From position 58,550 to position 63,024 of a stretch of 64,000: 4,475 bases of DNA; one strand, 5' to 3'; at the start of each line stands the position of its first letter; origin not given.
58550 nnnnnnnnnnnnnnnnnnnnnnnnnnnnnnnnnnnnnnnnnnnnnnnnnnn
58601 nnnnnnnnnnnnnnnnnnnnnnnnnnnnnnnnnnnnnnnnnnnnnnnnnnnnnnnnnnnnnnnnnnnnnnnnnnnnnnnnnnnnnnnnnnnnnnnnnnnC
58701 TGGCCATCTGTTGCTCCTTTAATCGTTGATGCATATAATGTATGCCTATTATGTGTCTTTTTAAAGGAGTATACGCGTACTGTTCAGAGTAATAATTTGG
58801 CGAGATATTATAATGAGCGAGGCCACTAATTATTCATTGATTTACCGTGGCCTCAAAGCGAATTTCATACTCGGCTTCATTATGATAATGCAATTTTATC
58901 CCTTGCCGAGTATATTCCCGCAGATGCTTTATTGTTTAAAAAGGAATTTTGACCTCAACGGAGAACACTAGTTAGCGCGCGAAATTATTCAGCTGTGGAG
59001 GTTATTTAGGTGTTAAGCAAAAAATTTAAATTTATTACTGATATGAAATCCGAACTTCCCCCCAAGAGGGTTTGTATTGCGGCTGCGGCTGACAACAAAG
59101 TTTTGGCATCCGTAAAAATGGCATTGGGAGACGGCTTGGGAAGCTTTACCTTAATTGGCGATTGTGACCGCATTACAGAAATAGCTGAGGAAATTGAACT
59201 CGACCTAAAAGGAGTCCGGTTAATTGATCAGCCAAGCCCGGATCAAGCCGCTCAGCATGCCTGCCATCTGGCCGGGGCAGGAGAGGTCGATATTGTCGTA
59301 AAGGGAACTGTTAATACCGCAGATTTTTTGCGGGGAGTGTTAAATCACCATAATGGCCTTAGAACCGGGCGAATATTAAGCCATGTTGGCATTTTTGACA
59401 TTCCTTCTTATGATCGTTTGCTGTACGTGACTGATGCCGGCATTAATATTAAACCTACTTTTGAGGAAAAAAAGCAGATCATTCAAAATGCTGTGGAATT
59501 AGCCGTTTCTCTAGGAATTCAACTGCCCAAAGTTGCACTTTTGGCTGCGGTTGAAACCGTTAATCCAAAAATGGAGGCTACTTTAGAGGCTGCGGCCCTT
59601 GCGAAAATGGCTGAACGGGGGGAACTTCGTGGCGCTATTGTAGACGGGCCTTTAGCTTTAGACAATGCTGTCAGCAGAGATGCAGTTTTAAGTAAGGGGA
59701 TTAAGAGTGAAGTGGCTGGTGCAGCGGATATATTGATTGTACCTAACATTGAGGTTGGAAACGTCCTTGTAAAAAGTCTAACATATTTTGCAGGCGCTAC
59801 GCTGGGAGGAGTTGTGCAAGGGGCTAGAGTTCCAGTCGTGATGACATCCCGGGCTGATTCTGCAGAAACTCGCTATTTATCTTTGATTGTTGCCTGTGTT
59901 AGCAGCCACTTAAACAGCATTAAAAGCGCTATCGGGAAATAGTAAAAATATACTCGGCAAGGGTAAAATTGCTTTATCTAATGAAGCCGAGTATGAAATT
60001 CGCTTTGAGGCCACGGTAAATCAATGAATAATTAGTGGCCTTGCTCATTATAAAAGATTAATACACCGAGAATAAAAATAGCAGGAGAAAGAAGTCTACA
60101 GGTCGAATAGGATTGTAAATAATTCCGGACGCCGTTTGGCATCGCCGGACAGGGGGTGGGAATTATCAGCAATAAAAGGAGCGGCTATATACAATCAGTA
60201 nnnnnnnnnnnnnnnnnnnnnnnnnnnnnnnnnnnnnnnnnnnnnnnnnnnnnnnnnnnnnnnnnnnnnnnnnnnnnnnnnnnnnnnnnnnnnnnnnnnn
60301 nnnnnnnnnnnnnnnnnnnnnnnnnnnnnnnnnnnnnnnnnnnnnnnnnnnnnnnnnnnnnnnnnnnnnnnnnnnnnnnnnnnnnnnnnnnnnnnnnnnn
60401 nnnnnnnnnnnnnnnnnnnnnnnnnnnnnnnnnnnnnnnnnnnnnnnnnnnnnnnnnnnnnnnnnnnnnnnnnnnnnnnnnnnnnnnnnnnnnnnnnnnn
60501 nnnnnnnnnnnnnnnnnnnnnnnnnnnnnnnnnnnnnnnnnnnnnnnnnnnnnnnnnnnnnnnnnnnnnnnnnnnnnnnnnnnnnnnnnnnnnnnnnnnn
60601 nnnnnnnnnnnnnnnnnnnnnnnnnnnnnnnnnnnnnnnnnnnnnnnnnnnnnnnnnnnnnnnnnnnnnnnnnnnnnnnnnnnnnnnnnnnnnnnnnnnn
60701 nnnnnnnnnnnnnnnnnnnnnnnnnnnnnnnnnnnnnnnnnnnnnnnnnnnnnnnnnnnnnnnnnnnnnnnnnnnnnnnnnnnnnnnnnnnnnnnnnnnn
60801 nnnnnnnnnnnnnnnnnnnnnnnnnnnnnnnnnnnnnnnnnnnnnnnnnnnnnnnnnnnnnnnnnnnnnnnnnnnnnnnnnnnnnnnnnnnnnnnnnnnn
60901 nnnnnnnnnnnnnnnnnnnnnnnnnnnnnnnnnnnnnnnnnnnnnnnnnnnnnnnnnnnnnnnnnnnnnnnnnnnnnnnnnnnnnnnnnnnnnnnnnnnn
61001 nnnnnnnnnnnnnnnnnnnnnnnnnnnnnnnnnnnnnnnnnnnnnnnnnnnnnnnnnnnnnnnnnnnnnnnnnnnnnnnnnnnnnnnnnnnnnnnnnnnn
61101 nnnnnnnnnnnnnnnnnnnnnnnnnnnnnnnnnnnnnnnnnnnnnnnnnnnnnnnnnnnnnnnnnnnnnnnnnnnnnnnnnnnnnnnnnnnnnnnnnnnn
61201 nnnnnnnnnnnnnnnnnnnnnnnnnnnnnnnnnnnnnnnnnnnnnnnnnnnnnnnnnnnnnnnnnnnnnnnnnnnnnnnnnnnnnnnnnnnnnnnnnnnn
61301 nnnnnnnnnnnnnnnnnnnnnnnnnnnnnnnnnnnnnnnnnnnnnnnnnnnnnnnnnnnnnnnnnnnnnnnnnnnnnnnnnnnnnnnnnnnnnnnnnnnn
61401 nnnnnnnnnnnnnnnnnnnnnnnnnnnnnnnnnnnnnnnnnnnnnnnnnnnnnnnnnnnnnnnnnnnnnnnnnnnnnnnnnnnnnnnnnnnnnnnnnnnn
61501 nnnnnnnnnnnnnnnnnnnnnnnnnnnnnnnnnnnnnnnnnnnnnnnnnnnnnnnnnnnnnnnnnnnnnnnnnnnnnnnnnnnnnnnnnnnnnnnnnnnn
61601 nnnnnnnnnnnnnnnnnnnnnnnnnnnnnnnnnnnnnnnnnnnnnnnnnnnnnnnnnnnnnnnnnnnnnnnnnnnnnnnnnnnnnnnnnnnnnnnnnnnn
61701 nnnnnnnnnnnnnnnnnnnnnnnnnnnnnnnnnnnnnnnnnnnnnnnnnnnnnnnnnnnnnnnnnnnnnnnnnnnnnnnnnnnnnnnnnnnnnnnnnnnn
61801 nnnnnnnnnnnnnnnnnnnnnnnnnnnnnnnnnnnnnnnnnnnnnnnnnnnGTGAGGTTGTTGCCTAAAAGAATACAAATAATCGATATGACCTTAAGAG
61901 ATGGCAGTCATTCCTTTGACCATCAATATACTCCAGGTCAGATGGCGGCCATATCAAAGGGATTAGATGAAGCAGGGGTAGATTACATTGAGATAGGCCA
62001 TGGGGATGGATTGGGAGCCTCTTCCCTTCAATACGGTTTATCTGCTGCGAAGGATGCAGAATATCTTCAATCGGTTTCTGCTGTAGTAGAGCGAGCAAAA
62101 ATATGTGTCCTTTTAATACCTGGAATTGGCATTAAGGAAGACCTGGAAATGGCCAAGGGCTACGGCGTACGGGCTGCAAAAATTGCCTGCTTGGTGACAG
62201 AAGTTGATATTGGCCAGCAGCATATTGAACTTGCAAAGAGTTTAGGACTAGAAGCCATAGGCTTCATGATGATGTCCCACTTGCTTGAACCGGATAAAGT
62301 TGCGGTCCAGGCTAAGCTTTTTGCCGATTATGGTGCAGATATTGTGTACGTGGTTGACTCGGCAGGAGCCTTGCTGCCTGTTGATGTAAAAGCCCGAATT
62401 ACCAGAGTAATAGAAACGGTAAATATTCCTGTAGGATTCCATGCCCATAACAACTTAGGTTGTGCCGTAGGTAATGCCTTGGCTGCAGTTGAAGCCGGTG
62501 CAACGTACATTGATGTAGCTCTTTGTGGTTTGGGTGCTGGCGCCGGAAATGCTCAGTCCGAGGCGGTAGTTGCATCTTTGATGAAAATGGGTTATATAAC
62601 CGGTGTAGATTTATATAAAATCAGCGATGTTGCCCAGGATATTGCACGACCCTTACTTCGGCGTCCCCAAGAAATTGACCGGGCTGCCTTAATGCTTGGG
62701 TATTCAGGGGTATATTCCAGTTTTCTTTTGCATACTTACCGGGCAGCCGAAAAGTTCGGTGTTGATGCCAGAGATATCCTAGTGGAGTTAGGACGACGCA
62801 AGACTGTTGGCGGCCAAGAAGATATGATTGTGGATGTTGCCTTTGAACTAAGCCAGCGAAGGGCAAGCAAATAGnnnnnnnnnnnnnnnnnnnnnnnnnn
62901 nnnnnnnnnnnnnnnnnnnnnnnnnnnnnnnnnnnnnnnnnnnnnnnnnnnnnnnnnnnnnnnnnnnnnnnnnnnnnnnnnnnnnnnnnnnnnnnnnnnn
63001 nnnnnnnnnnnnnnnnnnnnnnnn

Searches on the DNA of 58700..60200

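Call 14: search_rna_families(source=window, start=58700, end=60200, threshold=evalue, max_evalue=10)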
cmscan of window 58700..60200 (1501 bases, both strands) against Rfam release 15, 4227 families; matches with E-value up to 10: 3.
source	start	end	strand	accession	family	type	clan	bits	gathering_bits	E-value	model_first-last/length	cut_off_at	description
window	59438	59494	+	RF04097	MIR2630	Gene; miRNA;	-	18.9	144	0.63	87-143/229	no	MIR2630 microRNA precursor family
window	58717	58821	+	RF01094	RF_site6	Cis-reg; frameshift_element;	-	18.7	90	9.8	1-118/118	no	Polymerase ribosomal frameshift site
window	59587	59620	-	RF01704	Glutamine-II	Cis-reg; riboswitch;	-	11.5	33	9.8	1-60/60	no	Glutamine-II riboswitch aptamer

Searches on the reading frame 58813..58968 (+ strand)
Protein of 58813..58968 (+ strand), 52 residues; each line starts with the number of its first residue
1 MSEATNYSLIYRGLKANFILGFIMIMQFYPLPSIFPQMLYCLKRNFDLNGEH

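Call 41: find_homologous_proteins(query=window:58813-58968:+, max_evalue=1)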
Query seq(52 aa) (52 aa): 2 proteins with E <= 1 among 2 candidates.
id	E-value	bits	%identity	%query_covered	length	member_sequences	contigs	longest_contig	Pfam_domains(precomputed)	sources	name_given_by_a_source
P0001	1.6e-24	101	100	65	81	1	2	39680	-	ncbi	ncbi:MAG: hypothetical protein ACOY9Y_11795 [Bacillota bacterium]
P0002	1.5e-11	61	80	85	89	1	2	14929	-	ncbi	ncbi:MAG: hypothetical protein ACOY9Y_04125 [Bacillota bacterium]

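Call 42: find_encoding_contigs(protein=P0001, flank=10000, max_places=10)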
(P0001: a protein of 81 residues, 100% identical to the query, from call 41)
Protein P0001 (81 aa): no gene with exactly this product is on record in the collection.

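Call 43: find_encoding_contigs(protein=P0002, flank=10000, max_places=10)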
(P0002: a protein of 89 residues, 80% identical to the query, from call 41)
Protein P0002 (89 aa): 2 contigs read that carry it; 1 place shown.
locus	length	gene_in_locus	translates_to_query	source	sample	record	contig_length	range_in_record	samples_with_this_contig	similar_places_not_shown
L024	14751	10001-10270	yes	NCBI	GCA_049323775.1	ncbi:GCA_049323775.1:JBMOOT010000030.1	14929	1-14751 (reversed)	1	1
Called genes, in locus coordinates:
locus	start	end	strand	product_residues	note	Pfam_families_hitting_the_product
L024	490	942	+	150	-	-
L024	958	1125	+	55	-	-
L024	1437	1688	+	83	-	PF04255:DUF433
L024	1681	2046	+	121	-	PF18480:DUF5615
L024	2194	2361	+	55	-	-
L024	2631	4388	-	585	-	PF00664:ABC_membrane, PF00005:ABC_tran, PF02463:SMC_N (weak)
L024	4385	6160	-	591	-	PF00664:ABC_membrane, PF00005:ABC_tran, PF02463:SMC_N (faint)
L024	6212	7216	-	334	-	PF02322:Cyt_bd_oxida_II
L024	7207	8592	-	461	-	PF01654:Cyt_bd_oxida_I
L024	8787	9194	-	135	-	PF02082:Rrf2, PF12840:HTH_20 (weak)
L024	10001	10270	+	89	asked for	-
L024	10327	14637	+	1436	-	PF13086:AAA_11 (weak), PF13087:AAA_12, PF18741:MTES_1575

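Call 79: search_protein_representatives(protein=window:58813-58968:+)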
Query: 52 residues. Proteins with E-value up to 0.001 (for the whole library): 5; up to 1e-10: 2; up to 1e-30: 0. The best 5 are listed.
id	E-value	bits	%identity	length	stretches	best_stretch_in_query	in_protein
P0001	5.0e-25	101.2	84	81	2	1-36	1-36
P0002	4.8e-12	60.8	81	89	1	1-43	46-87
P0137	8.5e-06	41.4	58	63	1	1-43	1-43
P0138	1.9e-04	37.2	29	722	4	15-42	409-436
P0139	5.8e-04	35.7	33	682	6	17-45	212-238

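Call 81: list_cluster_members(proteins=[P0137, P0001])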
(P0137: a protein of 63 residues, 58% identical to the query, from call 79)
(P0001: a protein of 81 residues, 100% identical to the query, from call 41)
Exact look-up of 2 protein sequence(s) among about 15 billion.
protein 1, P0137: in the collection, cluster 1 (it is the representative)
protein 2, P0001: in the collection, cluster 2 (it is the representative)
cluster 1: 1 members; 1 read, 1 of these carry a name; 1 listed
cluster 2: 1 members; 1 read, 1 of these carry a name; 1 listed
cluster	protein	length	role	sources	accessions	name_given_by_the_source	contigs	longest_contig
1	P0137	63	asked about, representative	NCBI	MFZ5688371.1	MAG: hypothetical protein ACOY9Y_09380, partial [Bacillota bacterium]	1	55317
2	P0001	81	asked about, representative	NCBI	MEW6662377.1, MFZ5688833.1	MAG: hypothetical protein ACOY9Y_11795 [Bacillota bacterium]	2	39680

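Call 82: find_encoding_contigs(protein=P0137, flank=5000, max_places=3)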
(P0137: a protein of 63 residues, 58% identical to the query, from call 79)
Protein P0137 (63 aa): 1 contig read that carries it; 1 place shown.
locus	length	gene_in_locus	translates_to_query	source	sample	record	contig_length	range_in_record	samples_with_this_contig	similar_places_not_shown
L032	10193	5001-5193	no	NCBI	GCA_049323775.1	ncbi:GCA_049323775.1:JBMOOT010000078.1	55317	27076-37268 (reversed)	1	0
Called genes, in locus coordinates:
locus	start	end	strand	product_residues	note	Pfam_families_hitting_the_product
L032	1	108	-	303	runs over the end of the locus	PF00126:HTH_1, PF03466:LysR_substrate, PF12727:PBP_like (weak), PF12849:PBP_like_2 (weak)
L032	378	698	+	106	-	PF13193:AMP-binding_C (weak)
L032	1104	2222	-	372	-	PF00768:Peptidase_S11, PF07943:PBP5_C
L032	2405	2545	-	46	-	-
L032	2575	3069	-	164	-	PF13302:Acetyltransf_3, PF00583:Acetyltransf_1, PF13508:Acetyltransf_7 (weak)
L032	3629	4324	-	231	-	PF00730:HhH-GPD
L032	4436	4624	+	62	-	PF12797:Fer4_2 (weak), PF12837:Fer4_6 (weak), PF12838:Fer4_7 (faint), PF13237:Fer4_10 (weak), PF00037:Fer4 (weak), PF13459:Fer4_15, PF13370:Fer4_13, PF12800:Fer4_4 (weak)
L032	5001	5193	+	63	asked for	-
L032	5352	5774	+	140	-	PF00892:EamA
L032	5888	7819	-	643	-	PF22113:Mtrc-MtrF_II-IV_dom (faint), PF14522:Cytochrome_C7 (faint), PF07833:Cu_amine_oxidN1 (weak), PF02335:Cytochrom_C552 (weak), PF09699:Paired_CXXCH_1 (faint)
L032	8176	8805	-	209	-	PF00072:Response_reg, PF00196:GerE, PF04545:Sigma70_r4 (weak), PF08281:Sigma70_r4_2 (weak)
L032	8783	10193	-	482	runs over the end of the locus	PF07730:HisKA_3, PF02518:HATPase_c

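Call 85: search_protein_families(library=pfam, proteins=[L032:378-698:+, L032:2405-2545:-], max_evalue=0.01)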
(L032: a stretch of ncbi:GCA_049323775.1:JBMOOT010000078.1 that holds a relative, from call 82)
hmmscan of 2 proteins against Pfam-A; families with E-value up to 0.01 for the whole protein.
L032:378-698:+ (106 aa): 1 family
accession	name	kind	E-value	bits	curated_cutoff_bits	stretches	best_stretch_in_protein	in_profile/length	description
PF13193.12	AMP-binding_C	-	2.3e-06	28.9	24.5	1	14-87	2-76/76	AMP-binding enzyme C-terminal domain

L032:2405-2545:- (46 aa): 0 families

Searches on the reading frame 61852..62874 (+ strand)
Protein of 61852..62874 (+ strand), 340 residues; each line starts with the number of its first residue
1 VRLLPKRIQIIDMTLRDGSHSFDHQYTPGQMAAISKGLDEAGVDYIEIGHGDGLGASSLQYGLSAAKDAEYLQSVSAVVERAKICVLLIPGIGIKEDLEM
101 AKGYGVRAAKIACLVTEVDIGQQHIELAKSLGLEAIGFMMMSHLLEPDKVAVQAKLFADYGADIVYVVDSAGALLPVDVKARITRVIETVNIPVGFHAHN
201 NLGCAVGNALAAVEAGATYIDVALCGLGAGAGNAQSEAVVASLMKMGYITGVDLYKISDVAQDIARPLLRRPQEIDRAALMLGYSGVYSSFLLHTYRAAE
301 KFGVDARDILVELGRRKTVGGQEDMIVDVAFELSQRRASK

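Call 9: search_protein_families(library=pfam, proteins=[window:61852-62874:+])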
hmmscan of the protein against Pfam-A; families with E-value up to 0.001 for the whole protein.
window:61852-62874:+ (340 aa): 2 families
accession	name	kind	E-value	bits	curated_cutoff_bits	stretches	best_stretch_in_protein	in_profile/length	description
PF00682.25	HMGL-like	-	1.2e-47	162.9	29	1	7-264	1-260/260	HMGL-like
PF07836.16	DmpG_comm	-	8e-33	112.2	27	1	274-335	2-63/63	DmpG-like communication domain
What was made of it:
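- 60156..62874 (+): iclR (60156-60941), dmpF-like acetaldehyde dehydrogenase (60972-61868) and dmpG-like aldolase (61852-62874), starting 103 nt downstream of copy C. Pfam (call 9).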
